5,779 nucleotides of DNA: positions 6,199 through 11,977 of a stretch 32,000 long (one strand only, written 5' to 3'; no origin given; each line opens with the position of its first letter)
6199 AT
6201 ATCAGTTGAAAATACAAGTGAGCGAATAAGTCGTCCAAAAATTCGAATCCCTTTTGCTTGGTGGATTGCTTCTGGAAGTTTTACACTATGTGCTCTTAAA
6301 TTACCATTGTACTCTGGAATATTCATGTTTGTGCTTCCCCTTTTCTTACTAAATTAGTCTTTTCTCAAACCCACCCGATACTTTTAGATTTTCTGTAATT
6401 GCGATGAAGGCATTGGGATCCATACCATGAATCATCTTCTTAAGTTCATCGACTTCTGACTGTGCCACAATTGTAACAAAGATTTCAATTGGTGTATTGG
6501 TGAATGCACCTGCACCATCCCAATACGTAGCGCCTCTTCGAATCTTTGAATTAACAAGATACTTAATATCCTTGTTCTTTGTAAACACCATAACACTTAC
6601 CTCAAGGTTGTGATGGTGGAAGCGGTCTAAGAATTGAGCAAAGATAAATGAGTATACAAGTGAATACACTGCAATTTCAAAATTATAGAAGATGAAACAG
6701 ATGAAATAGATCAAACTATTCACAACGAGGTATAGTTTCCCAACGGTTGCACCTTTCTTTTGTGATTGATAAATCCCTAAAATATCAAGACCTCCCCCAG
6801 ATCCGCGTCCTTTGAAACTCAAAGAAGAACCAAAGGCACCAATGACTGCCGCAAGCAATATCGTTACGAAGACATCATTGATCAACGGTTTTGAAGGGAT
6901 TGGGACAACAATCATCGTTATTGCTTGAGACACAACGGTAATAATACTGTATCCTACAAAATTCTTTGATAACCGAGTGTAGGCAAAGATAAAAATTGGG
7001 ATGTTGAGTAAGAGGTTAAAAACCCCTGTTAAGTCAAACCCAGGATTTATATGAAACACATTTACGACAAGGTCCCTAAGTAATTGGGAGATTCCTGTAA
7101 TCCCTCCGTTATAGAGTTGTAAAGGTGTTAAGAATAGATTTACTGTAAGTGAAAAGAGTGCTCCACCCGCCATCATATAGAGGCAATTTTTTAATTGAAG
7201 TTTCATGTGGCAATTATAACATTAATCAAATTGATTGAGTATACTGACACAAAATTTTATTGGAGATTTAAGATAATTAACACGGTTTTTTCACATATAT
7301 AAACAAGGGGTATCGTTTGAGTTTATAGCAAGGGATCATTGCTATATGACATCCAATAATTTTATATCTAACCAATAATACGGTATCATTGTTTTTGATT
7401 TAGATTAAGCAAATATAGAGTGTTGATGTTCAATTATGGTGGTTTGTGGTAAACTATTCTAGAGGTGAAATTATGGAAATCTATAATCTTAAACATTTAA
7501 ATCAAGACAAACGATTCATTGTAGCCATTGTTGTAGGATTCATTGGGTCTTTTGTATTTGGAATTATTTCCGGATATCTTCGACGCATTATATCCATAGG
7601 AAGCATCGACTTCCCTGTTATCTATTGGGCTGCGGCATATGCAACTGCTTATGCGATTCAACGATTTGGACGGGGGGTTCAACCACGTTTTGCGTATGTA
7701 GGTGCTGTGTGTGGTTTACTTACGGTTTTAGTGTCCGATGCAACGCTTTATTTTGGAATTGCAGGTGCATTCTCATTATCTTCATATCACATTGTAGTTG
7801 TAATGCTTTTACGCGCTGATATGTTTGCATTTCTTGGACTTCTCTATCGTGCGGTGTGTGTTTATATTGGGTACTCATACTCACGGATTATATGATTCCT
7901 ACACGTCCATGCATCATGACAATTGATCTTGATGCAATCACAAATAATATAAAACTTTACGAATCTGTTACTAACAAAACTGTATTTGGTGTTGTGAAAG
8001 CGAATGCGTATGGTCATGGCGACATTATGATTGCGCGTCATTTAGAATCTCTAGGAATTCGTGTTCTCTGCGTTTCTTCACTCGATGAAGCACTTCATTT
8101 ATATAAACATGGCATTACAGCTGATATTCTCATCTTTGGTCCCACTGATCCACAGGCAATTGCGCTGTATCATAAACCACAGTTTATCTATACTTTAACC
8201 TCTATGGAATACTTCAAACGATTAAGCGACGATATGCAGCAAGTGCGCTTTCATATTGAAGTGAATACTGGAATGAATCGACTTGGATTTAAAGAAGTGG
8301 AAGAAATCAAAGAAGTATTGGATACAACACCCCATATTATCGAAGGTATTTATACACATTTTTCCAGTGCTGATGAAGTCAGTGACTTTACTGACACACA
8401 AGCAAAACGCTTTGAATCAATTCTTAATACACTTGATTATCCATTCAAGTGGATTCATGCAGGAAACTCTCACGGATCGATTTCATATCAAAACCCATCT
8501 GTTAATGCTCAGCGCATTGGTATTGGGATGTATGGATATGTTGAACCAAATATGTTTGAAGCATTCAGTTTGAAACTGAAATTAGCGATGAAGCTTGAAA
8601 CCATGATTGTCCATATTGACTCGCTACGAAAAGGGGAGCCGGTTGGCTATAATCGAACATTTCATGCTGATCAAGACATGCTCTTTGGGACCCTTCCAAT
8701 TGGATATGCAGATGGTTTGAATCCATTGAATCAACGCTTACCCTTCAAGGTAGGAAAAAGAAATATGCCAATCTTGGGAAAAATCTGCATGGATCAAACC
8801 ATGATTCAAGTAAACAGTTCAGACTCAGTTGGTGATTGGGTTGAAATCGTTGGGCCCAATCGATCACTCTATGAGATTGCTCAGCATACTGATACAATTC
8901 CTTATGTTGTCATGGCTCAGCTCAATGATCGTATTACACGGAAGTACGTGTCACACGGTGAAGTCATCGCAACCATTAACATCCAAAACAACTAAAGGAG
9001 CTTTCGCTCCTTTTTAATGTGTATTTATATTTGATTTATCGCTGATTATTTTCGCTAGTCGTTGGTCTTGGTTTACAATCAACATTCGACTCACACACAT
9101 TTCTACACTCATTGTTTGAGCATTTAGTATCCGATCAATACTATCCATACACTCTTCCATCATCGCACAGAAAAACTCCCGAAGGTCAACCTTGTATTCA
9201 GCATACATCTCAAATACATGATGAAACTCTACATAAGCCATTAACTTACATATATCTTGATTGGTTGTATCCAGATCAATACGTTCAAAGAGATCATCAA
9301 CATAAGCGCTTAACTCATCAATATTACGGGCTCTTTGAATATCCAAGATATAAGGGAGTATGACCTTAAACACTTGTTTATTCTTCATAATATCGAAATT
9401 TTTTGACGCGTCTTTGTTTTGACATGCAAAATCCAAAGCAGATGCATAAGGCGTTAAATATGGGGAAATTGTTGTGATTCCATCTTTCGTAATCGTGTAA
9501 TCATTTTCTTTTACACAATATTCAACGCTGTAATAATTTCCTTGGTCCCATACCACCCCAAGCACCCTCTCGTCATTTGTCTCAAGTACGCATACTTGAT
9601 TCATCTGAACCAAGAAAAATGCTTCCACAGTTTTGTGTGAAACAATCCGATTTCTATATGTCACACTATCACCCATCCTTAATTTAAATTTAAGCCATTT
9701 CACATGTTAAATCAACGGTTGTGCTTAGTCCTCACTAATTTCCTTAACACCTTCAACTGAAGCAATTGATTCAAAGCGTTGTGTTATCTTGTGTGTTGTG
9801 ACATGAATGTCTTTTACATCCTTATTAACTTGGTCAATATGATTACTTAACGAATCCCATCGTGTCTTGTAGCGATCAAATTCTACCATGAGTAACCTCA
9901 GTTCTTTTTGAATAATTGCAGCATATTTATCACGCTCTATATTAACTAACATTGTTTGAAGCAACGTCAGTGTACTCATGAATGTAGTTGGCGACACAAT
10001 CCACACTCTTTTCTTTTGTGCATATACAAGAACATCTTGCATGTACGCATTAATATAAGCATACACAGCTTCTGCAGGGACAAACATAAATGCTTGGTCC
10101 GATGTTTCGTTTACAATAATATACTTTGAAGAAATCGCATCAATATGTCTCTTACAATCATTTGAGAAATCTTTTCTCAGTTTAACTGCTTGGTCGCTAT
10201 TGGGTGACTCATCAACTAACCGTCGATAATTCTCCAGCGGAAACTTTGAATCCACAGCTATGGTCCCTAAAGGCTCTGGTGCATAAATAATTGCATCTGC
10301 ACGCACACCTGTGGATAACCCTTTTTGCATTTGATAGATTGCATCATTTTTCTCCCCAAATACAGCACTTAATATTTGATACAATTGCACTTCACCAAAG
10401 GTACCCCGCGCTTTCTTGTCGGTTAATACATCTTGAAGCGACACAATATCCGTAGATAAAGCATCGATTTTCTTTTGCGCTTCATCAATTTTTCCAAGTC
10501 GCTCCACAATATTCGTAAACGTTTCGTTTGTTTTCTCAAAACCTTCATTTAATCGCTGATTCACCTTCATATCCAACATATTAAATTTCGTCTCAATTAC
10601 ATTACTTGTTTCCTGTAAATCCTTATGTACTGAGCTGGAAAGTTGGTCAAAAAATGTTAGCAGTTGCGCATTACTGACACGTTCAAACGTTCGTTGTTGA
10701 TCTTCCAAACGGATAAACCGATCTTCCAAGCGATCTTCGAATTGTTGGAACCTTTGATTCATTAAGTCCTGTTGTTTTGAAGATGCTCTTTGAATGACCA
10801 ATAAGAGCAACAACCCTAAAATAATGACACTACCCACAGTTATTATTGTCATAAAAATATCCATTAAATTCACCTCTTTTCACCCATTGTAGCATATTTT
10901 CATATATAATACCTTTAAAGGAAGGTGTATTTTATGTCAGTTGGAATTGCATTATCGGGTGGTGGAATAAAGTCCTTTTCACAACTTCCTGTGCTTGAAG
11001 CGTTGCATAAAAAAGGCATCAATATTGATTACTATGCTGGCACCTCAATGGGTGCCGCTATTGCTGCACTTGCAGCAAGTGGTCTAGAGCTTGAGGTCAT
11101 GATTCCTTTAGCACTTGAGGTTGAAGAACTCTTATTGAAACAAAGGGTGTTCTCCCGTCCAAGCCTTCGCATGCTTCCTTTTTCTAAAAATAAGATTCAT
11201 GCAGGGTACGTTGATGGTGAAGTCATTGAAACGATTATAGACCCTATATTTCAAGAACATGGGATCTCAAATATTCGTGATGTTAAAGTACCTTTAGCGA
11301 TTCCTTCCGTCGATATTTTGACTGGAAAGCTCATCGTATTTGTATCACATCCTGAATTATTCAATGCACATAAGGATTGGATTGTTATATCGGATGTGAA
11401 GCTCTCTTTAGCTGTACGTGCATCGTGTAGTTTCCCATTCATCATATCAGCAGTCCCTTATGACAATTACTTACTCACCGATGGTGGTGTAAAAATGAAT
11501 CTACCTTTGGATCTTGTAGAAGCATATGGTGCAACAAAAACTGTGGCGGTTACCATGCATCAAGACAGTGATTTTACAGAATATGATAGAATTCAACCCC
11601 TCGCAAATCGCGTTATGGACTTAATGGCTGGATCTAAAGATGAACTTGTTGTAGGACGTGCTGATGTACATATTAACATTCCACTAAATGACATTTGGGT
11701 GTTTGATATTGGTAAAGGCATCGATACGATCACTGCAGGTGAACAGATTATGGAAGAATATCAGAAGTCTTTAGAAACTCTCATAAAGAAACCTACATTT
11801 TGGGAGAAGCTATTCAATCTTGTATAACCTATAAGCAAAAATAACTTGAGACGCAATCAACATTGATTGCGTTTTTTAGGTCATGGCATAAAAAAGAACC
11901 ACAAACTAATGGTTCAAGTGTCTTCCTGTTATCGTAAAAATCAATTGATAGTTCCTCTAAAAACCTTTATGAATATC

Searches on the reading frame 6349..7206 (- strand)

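Call 52: search_protein_families(library=pfam, proteins=[window:6349-7206:-], max_evalue=0.00001)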
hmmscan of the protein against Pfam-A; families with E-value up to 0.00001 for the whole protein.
window:6349-7206:- (285 aa): 2 families
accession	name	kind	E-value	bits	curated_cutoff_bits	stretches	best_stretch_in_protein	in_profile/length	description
PF02588.21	YitT_membrane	-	1.4e-40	139.3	24.3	1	8-213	2-198/205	Uncharacterised 5xTM membrane BCR, YitT family COG1284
PF10035.14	DUF2179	-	1.1e-14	54.4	22.8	1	224-278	1-55/55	Uncharacterized protein conserved in bacteria (DUF2179)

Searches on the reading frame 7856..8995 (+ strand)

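Call 52: search_protein_families(library=pfam, proteins=[window:7856-8995:+], max_evalue=0.00001)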
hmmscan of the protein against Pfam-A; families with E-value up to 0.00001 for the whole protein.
window:7856-8995:+ (379 aa): 2 families
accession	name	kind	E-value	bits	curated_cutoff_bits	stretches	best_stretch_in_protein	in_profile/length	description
PF01168.26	Ala_racemase_N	-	1.9e-52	178.6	24.1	1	23-228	1-218/220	Alanine racemase, N-terminal domain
PF00842.27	Ala_racemase_C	-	2.8e-32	111.4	25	1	244-364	1-127/127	Alanine racemase, C-terminal domain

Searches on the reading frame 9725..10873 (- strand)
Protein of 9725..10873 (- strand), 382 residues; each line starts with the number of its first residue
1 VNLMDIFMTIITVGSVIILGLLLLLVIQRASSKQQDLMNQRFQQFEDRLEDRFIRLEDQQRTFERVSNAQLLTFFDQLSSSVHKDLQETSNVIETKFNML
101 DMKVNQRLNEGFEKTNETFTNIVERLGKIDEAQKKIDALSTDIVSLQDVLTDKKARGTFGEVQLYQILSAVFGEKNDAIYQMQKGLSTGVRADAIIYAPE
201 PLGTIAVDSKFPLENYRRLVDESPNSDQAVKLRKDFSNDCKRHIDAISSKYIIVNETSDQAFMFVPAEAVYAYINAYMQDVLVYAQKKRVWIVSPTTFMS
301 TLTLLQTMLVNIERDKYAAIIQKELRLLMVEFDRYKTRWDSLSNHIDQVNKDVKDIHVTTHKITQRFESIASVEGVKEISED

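Call 53: search_protein_families(library=pfam, proteins=[window:9725-10873:-], max_evalue=0.00001)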
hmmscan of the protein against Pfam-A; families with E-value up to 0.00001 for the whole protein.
window:9725-10873:- (382 aa): 1 family
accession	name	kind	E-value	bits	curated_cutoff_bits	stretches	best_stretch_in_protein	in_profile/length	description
PF02646.22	RmuC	-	1.5e-52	178.9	26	1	100-374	6-285/291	RmuC family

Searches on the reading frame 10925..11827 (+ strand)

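Call 53: search_protein_families(library=pfam, proteins=[window:10925-11827:+], max_evalue=0.00001)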
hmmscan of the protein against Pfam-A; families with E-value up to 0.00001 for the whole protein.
window:10925-11827:+ (300 aa): 1 family
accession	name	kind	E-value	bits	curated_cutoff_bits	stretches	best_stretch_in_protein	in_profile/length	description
PF01734.28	Patatin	-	5.7e-27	95.6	27.7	1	8-197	1-189/191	Patatin-like phospholipase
